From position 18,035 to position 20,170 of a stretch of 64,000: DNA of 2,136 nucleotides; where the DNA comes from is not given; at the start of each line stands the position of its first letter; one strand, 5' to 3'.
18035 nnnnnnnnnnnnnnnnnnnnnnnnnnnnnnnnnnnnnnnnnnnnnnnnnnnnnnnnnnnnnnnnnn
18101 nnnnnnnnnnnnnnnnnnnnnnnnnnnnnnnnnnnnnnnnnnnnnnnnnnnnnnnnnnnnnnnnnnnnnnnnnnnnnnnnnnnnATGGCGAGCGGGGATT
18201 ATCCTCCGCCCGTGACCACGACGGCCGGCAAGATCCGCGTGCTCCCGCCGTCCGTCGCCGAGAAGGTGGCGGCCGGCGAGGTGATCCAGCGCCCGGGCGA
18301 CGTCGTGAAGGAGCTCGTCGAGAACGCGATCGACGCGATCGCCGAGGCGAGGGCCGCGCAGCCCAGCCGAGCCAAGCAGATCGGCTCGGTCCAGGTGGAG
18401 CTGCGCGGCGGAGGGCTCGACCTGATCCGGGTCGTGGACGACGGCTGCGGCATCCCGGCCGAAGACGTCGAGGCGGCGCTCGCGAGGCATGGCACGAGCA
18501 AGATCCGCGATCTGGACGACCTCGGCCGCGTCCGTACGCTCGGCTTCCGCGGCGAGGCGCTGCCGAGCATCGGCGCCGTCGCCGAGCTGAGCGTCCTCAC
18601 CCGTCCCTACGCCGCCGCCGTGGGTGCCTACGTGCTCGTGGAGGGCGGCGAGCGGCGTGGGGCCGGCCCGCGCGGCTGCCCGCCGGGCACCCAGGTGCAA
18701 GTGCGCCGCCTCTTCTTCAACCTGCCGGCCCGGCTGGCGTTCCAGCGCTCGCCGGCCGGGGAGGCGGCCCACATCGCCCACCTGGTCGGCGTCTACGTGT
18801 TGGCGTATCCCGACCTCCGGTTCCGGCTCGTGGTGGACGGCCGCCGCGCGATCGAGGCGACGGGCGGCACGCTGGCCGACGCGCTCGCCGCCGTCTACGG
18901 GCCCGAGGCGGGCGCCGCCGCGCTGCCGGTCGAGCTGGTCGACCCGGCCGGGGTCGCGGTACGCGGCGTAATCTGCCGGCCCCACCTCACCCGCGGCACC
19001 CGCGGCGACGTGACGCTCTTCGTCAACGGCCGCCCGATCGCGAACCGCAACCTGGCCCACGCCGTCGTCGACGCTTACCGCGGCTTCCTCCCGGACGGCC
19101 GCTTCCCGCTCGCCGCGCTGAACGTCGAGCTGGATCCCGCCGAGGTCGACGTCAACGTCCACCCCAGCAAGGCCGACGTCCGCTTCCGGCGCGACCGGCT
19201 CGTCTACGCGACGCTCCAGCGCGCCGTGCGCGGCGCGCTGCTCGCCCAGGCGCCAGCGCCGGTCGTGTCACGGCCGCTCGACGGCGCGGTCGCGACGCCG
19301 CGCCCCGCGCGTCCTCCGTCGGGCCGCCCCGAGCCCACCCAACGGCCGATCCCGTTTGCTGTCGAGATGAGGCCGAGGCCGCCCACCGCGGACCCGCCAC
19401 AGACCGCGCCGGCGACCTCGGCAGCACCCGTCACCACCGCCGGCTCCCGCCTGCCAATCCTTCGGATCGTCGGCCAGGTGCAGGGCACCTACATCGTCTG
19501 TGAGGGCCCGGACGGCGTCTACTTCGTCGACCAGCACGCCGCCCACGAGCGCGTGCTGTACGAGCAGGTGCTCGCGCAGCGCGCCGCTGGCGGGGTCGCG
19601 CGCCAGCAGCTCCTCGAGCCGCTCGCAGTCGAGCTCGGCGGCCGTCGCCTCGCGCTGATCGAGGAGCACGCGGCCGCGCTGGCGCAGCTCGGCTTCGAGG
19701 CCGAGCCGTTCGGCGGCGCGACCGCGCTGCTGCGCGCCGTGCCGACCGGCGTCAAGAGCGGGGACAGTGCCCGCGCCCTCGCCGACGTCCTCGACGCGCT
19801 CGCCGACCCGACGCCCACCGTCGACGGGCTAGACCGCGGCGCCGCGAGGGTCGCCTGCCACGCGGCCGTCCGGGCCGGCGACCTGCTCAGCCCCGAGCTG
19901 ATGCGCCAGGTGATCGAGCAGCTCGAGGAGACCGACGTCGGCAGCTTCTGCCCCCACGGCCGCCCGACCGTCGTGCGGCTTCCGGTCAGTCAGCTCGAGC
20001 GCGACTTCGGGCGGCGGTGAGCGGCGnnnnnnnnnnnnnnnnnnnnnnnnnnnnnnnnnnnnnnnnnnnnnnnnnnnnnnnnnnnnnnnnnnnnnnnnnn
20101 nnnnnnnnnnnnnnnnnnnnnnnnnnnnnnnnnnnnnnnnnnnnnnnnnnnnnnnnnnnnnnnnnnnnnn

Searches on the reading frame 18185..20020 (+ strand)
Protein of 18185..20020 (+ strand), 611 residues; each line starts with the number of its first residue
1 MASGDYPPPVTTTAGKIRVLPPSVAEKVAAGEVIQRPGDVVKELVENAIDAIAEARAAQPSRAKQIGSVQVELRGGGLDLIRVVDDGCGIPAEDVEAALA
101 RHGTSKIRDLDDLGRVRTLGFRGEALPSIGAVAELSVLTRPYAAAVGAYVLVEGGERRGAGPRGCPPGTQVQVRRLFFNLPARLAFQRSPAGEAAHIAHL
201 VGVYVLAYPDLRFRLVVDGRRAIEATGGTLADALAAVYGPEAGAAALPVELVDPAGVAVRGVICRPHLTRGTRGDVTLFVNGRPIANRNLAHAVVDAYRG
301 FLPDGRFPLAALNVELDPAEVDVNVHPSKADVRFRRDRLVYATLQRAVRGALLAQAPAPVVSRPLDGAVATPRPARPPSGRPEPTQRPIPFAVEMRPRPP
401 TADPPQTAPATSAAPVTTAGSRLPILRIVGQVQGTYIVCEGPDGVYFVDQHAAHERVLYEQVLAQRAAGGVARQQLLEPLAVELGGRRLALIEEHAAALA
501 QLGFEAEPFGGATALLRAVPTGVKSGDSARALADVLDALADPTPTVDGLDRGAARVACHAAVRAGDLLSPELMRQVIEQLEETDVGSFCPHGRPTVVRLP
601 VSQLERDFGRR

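Call 26: search_protein_families(library=pfam, proteins=[window:18185-20020:+], max_evalue=0.000001)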
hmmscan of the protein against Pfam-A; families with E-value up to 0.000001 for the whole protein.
window:18185-20020:+ (611 aa): 2 families
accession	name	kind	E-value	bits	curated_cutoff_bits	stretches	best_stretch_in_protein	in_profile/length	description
PF08676.16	MutL_C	-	3.2e-37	127.8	25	1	429-566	1-140/142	MutL C terminal dimerisation domain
PF01119.25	DNA_mis_repair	-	1.6e-32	112.1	26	1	235-352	2-118/119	DNA mismatch repair protein, C-terminal domain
